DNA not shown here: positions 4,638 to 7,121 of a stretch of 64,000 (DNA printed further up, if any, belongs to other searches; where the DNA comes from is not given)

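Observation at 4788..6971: Extracellular NHL beta-propeller and TPR-like region fused to a Yip1-family membrane domain, inside a sugar ABC operon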

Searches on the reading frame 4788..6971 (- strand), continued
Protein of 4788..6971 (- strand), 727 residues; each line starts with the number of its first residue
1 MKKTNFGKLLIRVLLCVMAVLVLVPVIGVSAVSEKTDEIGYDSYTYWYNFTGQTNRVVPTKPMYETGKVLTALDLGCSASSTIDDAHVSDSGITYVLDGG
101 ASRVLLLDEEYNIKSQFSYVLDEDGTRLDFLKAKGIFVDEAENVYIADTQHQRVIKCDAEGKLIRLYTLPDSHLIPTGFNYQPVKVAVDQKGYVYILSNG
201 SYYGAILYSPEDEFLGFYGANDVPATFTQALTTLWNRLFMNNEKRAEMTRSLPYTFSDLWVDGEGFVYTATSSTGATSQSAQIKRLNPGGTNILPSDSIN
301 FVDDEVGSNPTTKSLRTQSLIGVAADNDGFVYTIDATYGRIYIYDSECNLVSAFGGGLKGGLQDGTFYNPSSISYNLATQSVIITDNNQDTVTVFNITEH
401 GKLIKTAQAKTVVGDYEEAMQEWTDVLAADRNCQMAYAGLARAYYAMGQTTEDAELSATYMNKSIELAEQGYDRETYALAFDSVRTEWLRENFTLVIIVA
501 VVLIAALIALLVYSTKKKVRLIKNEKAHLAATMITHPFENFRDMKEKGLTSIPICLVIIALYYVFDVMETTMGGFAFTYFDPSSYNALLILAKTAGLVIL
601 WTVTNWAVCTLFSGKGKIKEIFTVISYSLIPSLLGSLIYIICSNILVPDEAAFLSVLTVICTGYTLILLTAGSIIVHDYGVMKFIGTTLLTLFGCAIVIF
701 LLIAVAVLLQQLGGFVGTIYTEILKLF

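Call 20: predict_structure(alignment_id=A1)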
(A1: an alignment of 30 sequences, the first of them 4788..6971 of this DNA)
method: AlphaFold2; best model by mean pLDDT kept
length: 727 residues; sequences in the alignment: 30
mean_pLDDT: 78.7   pTM: 0.66
mean pLDDT of the five models: 78.7, 78.0, 76.3, 74.7, 73.0
residues with pLDDT >= 90: 195; 70-90: 380; 50-70: 100; < 50: 52
segments of 3 or more residues with pLDDT < 50: 1-4, 23-40, 223-231, 243-251, 306-308, 580-584
pLDDT, mean of each block of 10 residues (from residue 1): 53 69 38 30 74 71 90 91 94 94 94 94 92 94 94 94 92 77 91 87 83 82 46 52 46 73 87 65 80 78 56 65 90 86 89 74 74 91 92 93 93 90 92 90 92 89 90 85 80 74 75 61 69 79 82 82 78 55 57 78 85 81 88 83 72 78 85 81 78 82 76 76 68
secondary structure, 60 per line:
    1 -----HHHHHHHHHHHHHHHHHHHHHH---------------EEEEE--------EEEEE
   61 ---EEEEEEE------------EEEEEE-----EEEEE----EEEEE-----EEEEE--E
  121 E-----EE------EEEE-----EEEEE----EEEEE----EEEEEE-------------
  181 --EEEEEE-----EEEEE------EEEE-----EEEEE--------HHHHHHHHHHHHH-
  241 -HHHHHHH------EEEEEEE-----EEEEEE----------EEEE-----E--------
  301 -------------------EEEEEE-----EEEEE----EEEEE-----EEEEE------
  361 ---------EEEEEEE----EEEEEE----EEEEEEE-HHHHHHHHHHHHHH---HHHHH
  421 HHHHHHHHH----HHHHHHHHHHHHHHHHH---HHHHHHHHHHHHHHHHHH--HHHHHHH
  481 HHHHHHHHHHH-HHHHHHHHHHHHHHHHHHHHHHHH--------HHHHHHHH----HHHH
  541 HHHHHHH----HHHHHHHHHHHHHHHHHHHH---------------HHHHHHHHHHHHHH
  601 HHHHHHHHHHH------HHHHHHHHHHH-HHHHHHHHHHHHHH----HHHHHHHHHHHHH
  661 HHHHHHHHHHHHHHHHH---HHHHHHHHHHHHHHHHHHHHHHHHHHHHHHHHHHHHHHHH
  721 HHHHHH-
elements in order (helices of 4 or more, strands of 3 or more residues): H6-27 E43-47 E56-60 E64-70 E83-88 E94-98 E103-107 E113-117 E135-138 E144-148 E153-157 E162-167 E183-188 E194-198 E205-208 E214-218 H227-239 H242-248 E255-261 E267-272 E283-286 E320-325 E331-335 E340-344 E350-354 E370-376 E381-386 E391-397 H399-412 H416-429 H434-450 H454-471 H474-491 H493-516 H525-532 H537-547 H552-571 H587-611 H618-628 H630-643 H648-677 H681-726
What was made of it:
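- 5778..6851 (-): Residues 41-398: six-bladed NHL beta-propeller, with a low-confidence helical insert at residues 221-252. Extracytoplasmic. AF2 strands (call 20).
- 5496..5777 (-): Residues 399-492: TPR-like helical stalk. Its last helix runs almost directly into the TM helix, with one non-helical residue between them. It carries the invariant juxtamembrane motif Y477..F481...R485. AF2 helices 399-491 followed by 493-516 (call 20).
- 4791..5318 (-): Residues 552-727: five-TM Yip1 domain. The Pfam match covers residues 533-702, so its first 19 residues fall in the linker part above. AF2 helices 552-571, 587-611, 618-643, 648-677 and 681-726 (call 20).
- Checked: The AlphaFold2 model has pLDDT 78.7 (call 20).
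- This places the ectodomain close to the membrane surface (call 20).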

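Call 24: fold_search(model_id=the predicted structure, library=pdb)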
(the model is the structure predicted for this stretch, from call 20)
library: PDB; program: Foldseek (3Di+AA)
matches with E <= 10: 1329; with E <= 0.001: 373
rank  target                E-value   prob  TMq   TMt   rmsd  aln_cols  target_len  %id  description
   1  8j72_B                1.7e-14  1.00  0.31  0.77   5.4       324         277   17  Crystal structure of mammalian Trim71 in complex with lncRNA Trincr1 (released 2024-03-06)
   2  9jur                  7.3e-14  1.00  0.31  0.75   6.6       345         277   17  Crystal Structure of NHL domain of human E3 ubiquitin-protein ligase TRIM71 (released 2025-04-30)
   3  7qrx_A                9.4e-14  1.00  0.32  0.78   5.3       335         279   17  Crystal structure of NHL domain of TRIM71 (released 2022-05-04)
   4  6d69                  1.7e-13  1.00  0.33  0.78   4.6       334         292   18  Crystal Structure of the NHL Repeat Region of D. melanogaster Thin (released 2019-04-24)
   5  6xg7                  1.8e-13  1.00  0.33  0.77   5.2       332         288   17  1.3 A Resolution Structure of the of the NHL Repeat Region of D. melanogaster Thin (released 2020-12-16)
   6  8j72_A                2.4e-13  1.00  0.30  0.75   6.1       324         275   16  Crystal structure of mammalian Trim71 in complex with lncRNA Trincr1 (released 2024-03-06)
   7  7qrv_D                5.2e-13  1.00  0.30  0.74   4.9       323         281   16  Crystal structure of NHL domain of TRIM2 (full C-terminal) (released 2022-05-04)
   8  7qrw                  1.0e-12  1.00  0.31  0.77   5.7       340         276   16  Crystal structure of NHL domain of TRIM3 (released 2022-05-04)
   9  7qrv_A                1.3e-12  1.00  0.31  0.75   4.5       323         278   15  Crystal structure of NHL domain of TRIM2 (full C-terminal) (released 2022-05-04)
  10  7qrv_B                1.3e-12  1.00  0.31  0.76   6.5       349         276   14  Crystal structure of NHL domain of TRIM2 (full C-terminal) (released 2022-05-04)
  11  7b2r_A                1.6e-12  1.00  0.32  0.79   5.3       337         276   15  Crystal structure of NHL domain of TRIM2 (released 2021-01-13)
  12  7b96_A                1.9e-12  1.00  0.33  0.79   5.7       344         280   15  NHL domain of human TRIM2 (released 2022-01-12)
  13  6fq3_A                1.9e-12  1.00  0.32  0.57   5.5       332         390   17  Crystal structure of Danio rerio Lin41 filamin-NHL domains in complex with lin-29A 5'UTR 13mer RNA (released 2018-05-09)
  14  7b2r_B                4.6e-12  1.00  0.31  0.78   4.6       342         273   15  Crystal structure of NHL domain of TRIM2 (released 2021-01-13)
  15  6qsd                  1.5e-11  1.00  0.29  0.76   4.4       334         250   22  Crystal structure of Pizza6S (released 2020-03-18)
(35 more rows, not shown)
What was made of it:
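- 5778..6851 (-): Foldseek TM 0.75-0.79 to TRIM-NHL domains (call 24).
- On NHL-repeat six-bladed beta-propeller (PF01436 / TolB-like fold): Foldseek TM(target) 0.75-0.79 (call 24).
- Checked: Foldseek against PDB gives TRIM71/TRIM2/Thin NHL domains at E~1e-14 and TM 0.75-0.79 (call 24).
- Virginiamycin B lyase appears in the Foldseek list (call 24).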

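Call 26: search_solved_structures(query=A1, max_evalue=0.1)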
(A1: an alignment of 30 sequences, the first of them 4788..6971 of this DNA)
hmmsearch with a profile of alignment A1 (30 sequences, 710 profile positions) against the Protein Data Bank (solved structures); distinct sequences matched with E-value up to 0.1: 81 (the best 60 are shown).
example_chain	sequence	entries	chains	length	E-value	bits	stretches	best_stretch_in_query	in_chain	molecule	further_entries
9qhb_A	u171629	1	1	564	2.3e-24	89.1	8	407-455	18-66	Engineered tetratricopeptide repeat protein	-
6d69_A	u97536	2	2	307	1.4e-19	73.3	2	319-393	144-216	NHL Repeat Region of D. melanogaster Thin | Thin, isoform D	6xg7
7b96_A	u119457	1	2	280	5.8e-16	61.3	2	319-392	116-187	Isoform 2 of Tripartite motif-containing protein 2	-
7qrv_A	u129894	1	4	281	5.9e-16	61.3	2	319-392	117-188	Tripartite motif-containing protein 2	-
7b2r_A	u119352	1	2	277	7.7e-16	60.9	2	319-392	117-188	Tripartite motif-containing protein 2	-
8bu0_A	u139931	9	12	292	4.7e-15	58.3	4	407-455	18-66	Consensus tetratricopeptide repeat protein | Crystal structure of an 8-repeat consensus TPR superhelix with Zinc. | Monomer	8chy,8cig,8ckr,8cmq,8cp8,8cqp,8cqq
7qrw_A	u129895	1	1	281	1.1e-14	57.2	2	319-392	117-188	Isoform 4 of Tripartite motif-containing protein 3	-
3wwa_A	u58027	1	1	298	1.4e-14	56.8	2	130-199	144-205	Pizza7H protein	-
9qhc_A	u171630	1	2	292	1.8e-13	53.1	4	407-455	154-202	Engineered tetratricopeptide repeat protein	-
1rwi_B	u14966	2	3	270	9.1e-13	50.8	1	129-195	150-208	Serine/threonine-protein kinase pknD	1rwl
3ww9_A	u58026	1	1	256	9.6e-13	50.7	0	86-158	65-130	pizza6 protein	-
6ren_A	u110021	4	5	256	1.7e-12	49.9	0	130-196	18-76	3fPizza6-SH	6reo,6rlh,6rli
8j72_A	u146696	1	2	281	1.7e-12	49.8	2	319-411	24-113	E3 ubiquitin-protein ligase TRIM71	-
6rej_A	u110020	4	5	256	1.7e-12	49.8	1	88-197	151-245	Pizza6-SH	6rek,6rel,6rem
6qsd_A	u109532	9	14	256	2e-12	49.7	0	88-159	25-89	Pizza6S | Pizza6-S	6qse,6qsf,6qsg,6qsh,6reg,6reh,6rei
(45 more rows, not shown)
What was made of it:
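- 5778..6851 (-): Profile hits to Thin, TRIM2 and PknD (call 26).
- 5496..5777 (-): Consensus-TPR hits at residues 407-455 (call 26).
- On NHL-repeat six-bladed beta-propeller (PF01436 / TolB-like fold): The family profile hits Thin at 1.4e-19 and TRIM2 at 6e-16 (call 26).
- On Tetratricopeptide repeat: The family profile matches consensus TPR proteins at residues 407-455, with E-values inflated by the repeats in those targets (call 26).
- Checked: The family profile hits consensus TPR proteins at residues 407-455 (call 26).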

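Call 40: search_protein_families(library=pfam, alignment_id=A3, max_evalue=0.00001)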
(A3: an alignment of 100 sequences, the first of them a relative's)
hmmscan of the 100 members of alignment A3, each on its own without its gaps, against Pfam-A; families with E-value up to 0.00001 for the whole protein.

A. member 1, L001:2331-3086:- (252 aa): 0 families

B. families by the number of members that match (of 100 scanned): 68 families (the first 25 are shown)
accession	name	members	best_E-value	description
PF00722.28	Glyco_hydro_16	25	2.5e-16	Glycosyl hydrolases family 16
PF12833.13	HTH_18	13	5.2e-27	Helix-turn-helix domain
PF00165.29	HTH_AraC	13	1.3e-20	Bacterial regulatory helix-turn-helix proteins, AraC family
PF02311.25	AraC_binding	12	1.2e-14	AraC-like ligand binding domain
PF00113.28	Enolase_C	10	9.1e-110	Enolase, C-terminal TIM barrel domain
PF03952.21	Enolase_N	10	1.8e-53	Enolase, N-terminal domain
PF02254.24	TrkA_N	4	1.2e-45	TrkA-N domain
PF02080.26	TrkA_C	4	5.5e-29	TrkA-C domain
PF03935.22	SKN1_KRE6_Sbg1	4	4.1e-10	Beta-glucan synthesis-associated protein SKN1/KRE6/Sbg1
PF00404.24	Dockerin_1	4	1.3e-08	Dockerin type I domain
PF13241.12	NAD_binding_7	4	1.8e-08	Putative NAD(P)-binding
PF01235.23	Na_Ala_symp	3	3.9e-132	Sodium:alanine symporter family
PF09479.16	Flg_new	3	1.5e-31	Listeria-Bacteroides repeat domain (List_Bact_rpt)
PF07883.17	Cupin_2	3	3.9e-08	Cupin domain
PF02386.22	TrkH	2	1.3e-65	Cation transport protein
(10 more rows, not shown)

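Call 44: search_protein_families(library=pfam, alignment_id=A4, max_evalue=0.00001)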
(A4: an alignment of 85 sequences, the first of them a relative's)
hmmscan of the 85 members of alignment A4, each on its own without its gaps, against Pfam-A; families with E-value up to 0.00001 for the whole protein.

A. member 1, L003:18958-22161:+ (1068 aa): 1 family
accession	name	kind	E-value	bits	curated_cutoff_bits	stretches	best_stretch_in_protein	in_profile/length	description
PF09479.16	Flg_new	-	7e-20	71.3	27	0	811-850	25-65/65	Listeria-Bacteroides repeat domain (List_Bact_rpt)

B. families by the number of members that match (of 85 scanned): 77 families (the first 25 are shown)
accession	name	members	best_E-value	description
PF00165.29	HTH_AraC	9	1.5e-23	Bacterial regulatory helix-turn-helix proteins, AraC family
PF12833.13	HTH_18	9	6.4e-21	Helix-turn-helix domain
PF09479.16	Flg_new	8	4.1e-34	Listeria-Bacteroides repeat domain (List_Bact_rpt)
PF00722.28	Glyco_hydro_16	6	1e-14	Glycosyl hydrolases family 16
PF02311.25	AraC_binding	6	1.3e-14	AraC-like ligand binding domain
PF12706.13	Lactamase_B_2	6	5.2e-14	Beta-lactamase superfamily domain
PF02065.24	Melibiase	5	1.9e-148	Melibiase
PF16875.11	Glyco_hydro_36N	5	3.7e-77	Glycosyl hydrolase family 36 N-terminal domain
PF16874.11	Glyco_hydro_36C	5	6.8e-15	Glycosyl hydrolase family 36 C-terminal domain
PF17389.8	Bac_rhamnosid6H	3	9.8e-108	Bacterial alpha-L-rhamnosidase 6 hairpin glycosidase domain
PF01411.24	tRNA-synt_2c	2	3.1e-167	tRNA synthetases class II (A)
PF02836.23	Glyco_hydro_2_C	2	2.5e-80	Glycosyl hydrolases family 2, TIM barrel domain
PF02837.24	Glyco_hydro_2_N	2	5.4e-42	Glycosyl hydrolases family 2, sugar binding domain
PF08531.16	Bac_rhamnosid_N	2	2.2e-36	Alpha-L-rhamnosidase N-terminal domain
PF06283.17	ThuA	2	2e-35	Trehalose utilisation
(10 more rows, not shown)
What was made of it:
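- AraC-type regulators are frequent neighbours (13 of 100 upstream and 9 of 85 downstream ORFs; calls 40, 44).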
